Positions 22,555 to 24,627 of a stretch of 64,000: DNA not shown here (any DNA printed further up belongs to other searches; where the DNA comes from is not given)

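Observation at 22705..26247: Orphan two-gene operon: 590-aa prepilin-signal protein plus 566-aa membrane-anchored LamG-domain protein, with no pilus machinery nearby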

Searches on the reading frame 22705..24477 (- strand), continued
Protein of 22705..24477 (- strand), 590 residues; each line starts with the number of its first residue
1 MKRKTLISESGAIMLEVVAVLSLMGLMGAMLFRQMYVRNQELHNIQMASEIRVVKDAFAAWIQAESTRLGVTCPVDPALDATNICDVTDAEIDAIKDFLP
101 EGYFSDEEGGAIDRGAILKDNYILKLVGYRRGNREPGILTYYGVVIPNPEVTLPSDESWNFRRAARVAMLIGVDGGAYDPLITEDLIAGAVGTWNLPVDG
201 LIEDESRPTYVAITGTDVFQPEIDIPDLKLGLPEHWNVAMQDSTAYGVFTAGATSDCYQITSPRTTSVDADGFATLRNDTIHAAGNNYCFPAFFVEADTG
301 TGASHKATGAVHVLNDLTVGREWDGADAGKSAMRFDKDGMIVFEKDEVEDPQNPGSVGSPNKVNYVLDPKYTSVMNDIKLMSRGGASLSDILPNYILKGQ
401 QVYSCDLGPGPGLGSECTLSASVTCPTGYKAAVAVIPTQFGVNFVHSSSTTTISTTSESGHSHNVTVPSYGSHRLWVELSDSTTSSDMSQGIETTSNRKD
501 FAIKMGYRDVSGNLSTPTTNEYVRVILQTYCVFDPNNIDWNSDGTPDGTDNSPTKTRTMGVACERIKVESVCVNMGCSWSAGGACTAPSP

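Call 73: search_protein_families(library=pfam, max_evalue=0.01, proteins=[L036:8268-9974:+, L038:1126-2913:+, L027:6250-7902:+, L009:8447-9940:+, L016:7001-8512:+, L049:8667-9974:+, L026:8570-9961:+, L056:6023-6988:+, L022:3392-4507:+, L014:8115-9965:+])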
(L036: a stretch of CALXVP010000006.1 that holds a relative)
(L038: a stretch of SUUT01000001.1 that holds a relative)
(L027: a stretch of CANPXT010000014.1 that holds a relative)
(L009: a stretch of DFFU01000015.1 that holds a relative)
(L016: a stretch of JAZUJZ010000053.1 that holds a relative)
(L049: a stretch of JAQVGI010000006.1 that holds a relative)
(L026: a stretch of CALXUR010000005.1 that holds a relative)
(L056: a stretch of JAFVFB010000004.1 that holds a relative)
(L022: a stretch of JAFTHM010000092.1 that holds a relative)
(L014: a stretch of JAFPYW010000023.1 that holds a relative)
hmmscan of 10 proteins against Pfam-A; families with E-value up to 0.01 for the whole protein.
L036:8268-9974:+ (568 aa): 1 family
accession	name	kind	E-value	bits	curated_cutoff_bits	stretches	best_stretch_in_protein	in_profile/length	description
PF13385.13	Laminin_G_3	-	0.00044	20.9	27.6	1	393-532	16-146/151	Concanavalin A-like lectin/glucanases superfamily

L038:1126-2913:+ (595 aa): 0 families

L027:6250-7902:+ (550 aa): 0 families

L009:8447-9940:+ (497 aa): 0 families

L016:7001-8512:+ (503 aa): 0 families

L049:8667-9974:+ (435 aa): 0 families

L026:8570-9961:+ (463 aa): 0 families

L056:6023-6988:+ (321 aa): 0 families

L022:3392-4507:+ (371 aa): 0 families

L014:8115-9965:+ (616 aa): 0 families
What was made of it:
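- On ConA-like lectin / Laminin_G_3 (PF13385), for the geneA C-terminus: L036 gives 20.9 bits (call 73).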

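Call 78: search_protein_families(library=ncbifam, max_evalue=1, proteins=[L007:19527-19970:-, L010:1718-2851:+])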
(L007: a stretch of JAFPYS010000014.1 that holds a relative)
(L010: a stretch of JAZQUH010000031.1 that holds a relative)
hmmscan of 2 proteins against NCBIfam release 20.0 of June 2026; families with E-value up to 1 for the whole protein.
L007:19527-19970:- (147 aa): 2 families
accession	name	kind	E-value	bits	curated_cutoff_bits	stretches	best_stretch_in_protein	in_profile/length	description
NF007800.0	PRK10506.1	equivalog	0.061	13.2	158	1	9-45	4-40/163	prepilin peptidase-dependent protein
TIGR02532.1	IV_pilin_GFxxxE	domain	0.19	11.6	16.3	1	17-35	5-23/24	prepilin-type N-terminal cleavage/methylation domain-containing protein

L010:1718-2851:+ (377 aa): 2 families
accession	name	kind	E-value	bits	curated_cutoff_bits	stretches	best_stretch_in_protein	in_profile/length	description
NF007862.0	PRK10574.1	equivalog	0.0089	16.2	138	1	5-49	2-46/145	prepilin peptidase-dependent pilin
NF007800.0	PRK10506.1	equivalog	0.031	14.1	158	1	3-48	4-49/163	prepilin peptidase-dependent protein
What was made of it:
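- On Type IV pilin / class III signal peptide proteins: The clade's small pilins also fail (TIGR02532 11.6 bits against 16.3, call 78), so the models seem biased toward Phe/Met at +1.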

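Call 81: search_dna_similar(query=L081:7605-9086:+, collection=plasmids, mode=protein, max_rows=10)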
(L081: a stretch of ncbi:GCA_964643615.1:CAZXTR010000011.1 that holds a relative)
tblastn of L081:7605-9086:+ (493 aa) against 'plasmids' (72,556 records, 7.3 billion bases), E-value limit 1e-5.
Records with a match: 3; places in all: 3; records where one place covers at least 80% of the query: 0.
Best place of each record, by identity: <60% 3.
By first word of the organism name: Bosea 2; Methylorubrum 1.
By predicted mobility (MOB-suite, as given by PLSDB): non-mobilizable 3.
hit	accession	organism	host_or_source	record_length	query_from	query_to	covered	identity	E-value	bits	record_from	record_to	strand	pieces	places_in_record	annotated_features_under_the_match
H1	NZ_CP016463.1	Bosea sp. RAC05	Microbial isolate,Algal phycosphere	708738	62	390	67%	25.0%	3e-10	71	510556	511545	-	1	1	pilO2: type 4b pilus protein PilO2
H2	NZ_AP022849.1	Bosea sp. ANAM02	Callyspongia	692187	46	196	31%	31.8%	3e-9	67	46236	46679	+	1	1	pilO2: type 4b pilus protein PilO2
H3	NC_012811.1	Methylorubrum extorquens AM1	-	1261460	62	229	34%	27.8%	2e-8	65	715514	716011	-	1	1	none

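Call 82: get_annotated_region(hit=H1, flank=9000)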
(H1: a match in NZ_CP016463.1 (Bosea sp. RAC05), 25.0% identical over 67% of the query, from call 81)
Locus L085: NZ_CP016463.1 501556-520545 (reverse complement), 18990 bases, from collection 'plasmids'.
description: Bosea sp. RAC05 plasmid pBSY19_1, complete sequence
organism: Bosea sp. RAC05 (NCBI taxid 1842539)
taxonomy: Bacteria; Pseudomonadota; Alphaproteobacteria; Hyphomicrobiales; Boseaceae; Bosea; Bosea sp. RAC05
host: -; source: Microbial isolate,Algal phycosphere; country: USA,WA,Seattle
typing (MOB-suite, as given by PLSDB): non-mobilizable
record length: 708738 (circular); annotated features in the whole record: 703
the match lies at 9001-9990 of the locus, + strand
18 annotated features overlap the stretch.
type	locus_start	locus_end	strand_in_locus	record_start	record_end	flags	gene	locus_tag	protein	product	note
CDS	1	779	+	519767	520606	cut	-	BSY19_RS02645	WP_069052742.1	thermonuclease family protein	-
CDS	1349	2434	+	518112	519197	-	-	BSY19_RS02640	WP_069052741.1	replication initiation protein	GO:0006270 - DNA replication initiation [Evidence IEA]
CDS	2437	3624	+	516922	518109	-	-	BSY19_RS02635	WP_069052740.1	hypothetical protein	-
CDS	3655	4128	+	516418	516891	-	-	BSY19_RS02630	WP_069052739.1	hypothetical protein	-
CDS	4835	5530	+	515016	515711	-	-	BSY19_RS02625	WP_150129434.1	hypothetical protein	-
CDS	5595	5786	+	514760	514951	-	-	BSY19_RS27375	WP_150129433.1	hypothetical protein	-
CDS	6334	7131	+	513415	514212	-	-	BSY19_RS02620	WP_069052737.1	toxin co-regulated pilus biosynthesis Q family protein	-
CDS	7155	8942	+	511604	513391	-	-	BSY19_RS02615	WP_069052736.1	secretin N-terminal domain-containing protein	GO:0009297 - pilus assembly [Evidence IEA]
CDS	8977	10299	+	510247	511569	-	pilO2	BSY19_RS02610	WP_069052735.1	type 4b pilus protein PilO2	-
CDS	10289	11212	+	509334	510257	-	-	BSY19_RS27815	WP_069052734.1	hypothetical protein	-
CDS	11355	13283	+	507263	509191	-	-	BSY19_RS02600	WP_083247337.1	ATPase, T2SS/T4P/T4SS family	-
CDS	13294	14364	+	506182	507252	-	-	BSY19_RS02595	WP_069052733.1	type II secretion system F family protein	-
CDS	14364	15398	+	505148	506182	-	-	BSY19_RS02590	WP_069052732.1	ATPase, T2SS/T4P/T4SS family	-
CDS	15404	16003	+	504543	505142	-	-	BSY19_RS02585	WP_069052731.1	hypothetical protein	-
CDS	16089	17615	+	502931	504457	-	pilV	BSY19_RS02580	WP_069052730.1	shufflon system plasmid conjugative transfer pilus tip adhesin PilV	-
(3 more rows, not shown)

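Call 86: search_protein_representatives(alignment_id=A1)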
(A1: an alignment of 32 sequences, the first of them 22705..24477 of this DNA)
Query: 32 sequences, 571 profile positions. Proteins with E-value up to 0.001 (for the whole library): 591; up to 1e-10: 475; up to 1e-30: 351. The best 150 are listed.
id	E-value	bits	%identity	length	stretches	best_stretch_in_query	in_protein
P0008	7.1e-201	685.3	-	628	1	4-568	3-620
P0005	3.4e-199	679.8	-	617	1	2-567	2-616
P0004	9.5e-198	675.0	-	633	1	1-568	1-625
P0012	1.2e-194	664.8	-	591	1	1-568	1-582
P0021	1.6e-190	651.2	-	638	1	3-567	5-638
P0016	4.3e-190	649.8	-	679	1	4-569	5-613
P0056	8.7e-188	642.1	-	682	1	3-569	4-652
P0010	5.9e-186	636.1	-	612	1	3-568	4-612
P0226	6.4e-186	636.0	-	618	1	5-568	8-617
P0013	6.6e-183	626.0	-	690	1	1-568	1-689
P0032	2.7e-180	617.4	-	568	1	4-567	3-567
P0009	3.6e-180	617.0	-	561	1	4-567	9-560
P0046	6.5e-178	609.5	-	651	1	7-569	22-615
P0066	1.6e-177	608.3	-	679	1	6-568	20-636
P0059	1.7e-177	608.1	-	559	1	1-567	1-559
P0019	8.5e-163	559.6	-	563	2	4-438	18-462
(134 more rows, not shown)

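Call 88: search_protein_families(library=pfam, max_evalue=0.1, proteins=[L085:16089-17615:+, L085:15404-16003:+, L085:17712-18221:+, L085:18523-18939:+, L085:14364-15398:+, L085:10289-11212:+, L085:4835-5530:+])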
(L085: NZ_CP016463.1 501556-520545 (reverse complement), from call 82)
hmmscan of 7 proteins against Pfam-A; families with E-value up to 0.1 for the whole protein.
L085:16089-17615:+ (508 aa): 2 families
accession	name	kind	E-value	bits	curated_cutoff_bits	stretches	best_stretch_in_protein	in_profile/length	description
PF04917.17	Shufflon_N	-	3.6e-11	43.6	27.5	1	95-313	32-241/324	Bacterial shufflon protein, N-terminal constant region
PF07963.17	N_methyl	-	0.012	15.6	21.2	1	15-37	3-25/27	Prokaryotic N-terminal methylation motif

L085:15404-16003:+ (199 aa): 0 families

L085:17712-18221:+ (169 aa): 0 families

L085:18523-18939:+ (138 aa): 0 families

L085:14364-15398:+ (344 aa): 9 families
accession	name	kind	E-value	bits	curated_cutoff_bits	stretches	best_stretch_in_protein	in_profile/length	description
PF00437.27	T2SSE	-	3.9e-28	98.6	24.9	1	135-287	139-279/370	Type II/IV secretion system protein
PF00005.33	ABC_tran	-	0.0045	18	25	1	140-195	13-68/137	ABC transporter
PF13401.12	AAA_22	-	0.0053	17.5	27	1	137-178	4-44/130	AAA domain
PF20720.3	nSTAND3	-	0.0055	16.8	27.2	1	136-178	15-56/155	Novel STAND NTPase 3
PF13191.12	AAA_16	-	0.0068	17.4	32.6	1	134-233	19-94/167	AAA ATPase domain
PF01580.24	FtsK_SpoIIIE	-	0.011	15.7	24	1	126-165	27-66/221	FtsK/SpoIIIE family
PF06414.18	Zeta_toxin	-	0.015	15.2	22.3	1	140-174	18-51/199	Zeta toxin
PF01935.23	DUF87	-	0.039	14.5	23.2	1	142-163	27-48/220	Helicase HerA, central domain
PF06745.19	ATPase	-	0.051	13.4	26.6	0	140-189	21-71/231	KaiC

L085:10289-11212:+ (307 aa): 0 families

L085:4835-5530:+ (231 aa): 0 families
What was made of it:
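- That Bosea protein is a bona fide Shufflon_N member (PF04917, 43.6 bits against a gathering score of 27.5, call 88).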

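Call 89: search_dna_similar(query=window:22705-24477:-, collection=plasmids, mode=protein, max_evalue=0.01, max_rows=15)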
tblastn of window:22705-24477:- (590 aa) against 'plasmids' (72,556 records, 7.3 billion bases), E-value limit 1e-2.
No match.
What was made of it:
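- Tried and rejected: tblastn of geneB against 72,556 plasmids gave no match (call 89).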

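Call 90: search_dna_similar(query=L085:16089-17615:+, collection=plasmids, mode=protein, max_evalue=0.00001, max_rows=25, rows=spread)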
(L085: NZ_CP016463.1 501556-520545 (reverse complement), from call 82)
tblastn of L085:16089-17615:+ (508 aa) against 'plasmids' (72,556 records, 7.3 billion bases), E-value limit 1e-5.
Records with a match: 63; places in all: 66; records where one place covers at least 80% of the query: 3.
Best place of each record, by identity: >=99% 1; <60% 62.
By first word of the organism name: Pseudomonas 20; Cupriavidus 10; Pantoea 6; Burkholderia 5; Ralstonia 4; Acetobacter 3; Shigella 3; Bosea 2; Citrobacter 2; Rhizobium 1; and 7 more.
By predicted mobility (MOB-suite, as given by PLSDB): non-mobilizable 35; conjugative 21; mobilizable 7.
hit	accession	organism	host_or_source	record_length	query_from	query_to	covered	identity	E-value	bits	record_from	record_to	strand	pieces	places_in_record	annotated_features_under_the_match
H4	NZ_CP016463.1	Bosea sp. RAC05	Microbial isolate,Algal phycosphere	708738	1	508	100%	100.0%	0e+0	936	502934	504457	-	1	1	pilV: shufflon system plasmid conjugative transfer pilus tip adhesin PilV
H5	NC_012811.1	Methylorubrum extorquens AM1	-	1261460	21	418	78%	27.2%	6e-22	107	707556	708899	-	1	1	none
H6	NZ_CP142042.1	Pseudomonas veronii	cell culture,ground water from aniline ...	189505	1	291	57%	26.0%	3e-10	71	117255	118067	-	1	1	pilV: shufflon system plasmid conjugative transfer pilus tip adhesin PilV | ATPase, T2SS/T4P/T4SS family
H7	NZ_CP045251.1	Pantoea sp. JZ2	Tribulus terrestris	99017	53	312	51%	28.0%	4e-9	67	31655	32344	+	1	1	pilV: shufflon system plasmid conjugative transfer pilus tip adhesin PilV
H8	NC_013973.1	Erwinia amylovora ATCC 49946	-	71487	46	328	56%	25.4%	1e-9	69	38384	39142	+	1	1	pilV: shufflon system plasmid conjugative transfer pilus tip adhesin PilV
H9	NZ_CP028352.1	Pantoea vagans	Homo sapiens,blood sample,blood,blood ...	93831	53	297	48%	28.5%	2e-8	65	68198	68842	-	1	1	pilV: shufflon system plasmid conjugative transfer pilus tip adhesin PilV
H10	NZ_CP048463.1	Burkholderia multivorans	Homo sapiens,sputum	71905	46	287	48%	28.2%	2e-6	59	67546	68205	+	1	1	pilV: shufflon system plasmid conjugative transfer pilus tip adhesin PilV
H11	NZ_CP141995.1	Cronobacter malonaticus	Moschus berezovskii,pure culure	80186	47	314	53%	25.1%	2e-8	65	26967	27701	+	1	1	pilV: shufflon system plasmid conjugative transfer pilus tip adhesin PilV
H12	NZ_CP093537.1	Ralstonia pseudosolanacearum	cell culture,pepper stem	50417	49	278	45%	27.6%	1e-7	62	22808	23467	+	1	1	pilV: shufflon system plasmid conjugative transfer pilus tip adhesin PilV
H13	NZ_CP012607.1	Ralstonia insidiosa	fresh-cut produce processing plant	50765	49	257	41%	29.3%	2e-7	62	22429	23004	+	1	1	pilV: shufflon system plasmid conjugative transfer pilus tip adhesin PilV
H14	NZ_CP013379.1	Burkholderia pseudomultivorans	soil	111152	46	261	43%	28.0%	3e-9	68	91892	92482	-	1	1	pilV: shufflon system plasmid conjugative transfer pilus tip adhesin PilV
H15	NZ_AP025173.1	Cupriavidus sp. P-10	-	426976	49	259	42%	27.7%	3e-8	64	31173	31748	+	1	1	pilV: shufflon system plasmid conjugative transfer pilus tip adhesin PilV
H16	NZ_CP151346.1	Shigella flexneri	-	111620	68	258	38%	29.6%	6e-9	67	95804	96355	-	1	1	pilV: shufflon system plasmid conjugative transfer pilus tip adhesin PilV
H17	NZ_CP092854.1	Burkholderia contaminans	water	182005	57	261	40%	27.5%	1e-6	59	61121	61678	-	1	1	pilV: shufflon system plasmid conjugative transfer pilus tip adhesin PilV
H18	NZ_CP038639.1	Cupriavidus oxalaticus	whole organism,sewage sludge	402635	49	258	41%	26.5%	1e-6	59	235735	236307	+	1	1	pilV: shufflon system plasmid conjugative transfer pilus tip adhesin PilV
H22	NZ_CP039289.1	Cupriavidus necator H16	single cell,sludge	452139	116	258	28%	31.6%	8e-7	60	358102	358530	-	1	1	pilV: shufflon system plasmid conjugative transfer pilus tip adhesin PilV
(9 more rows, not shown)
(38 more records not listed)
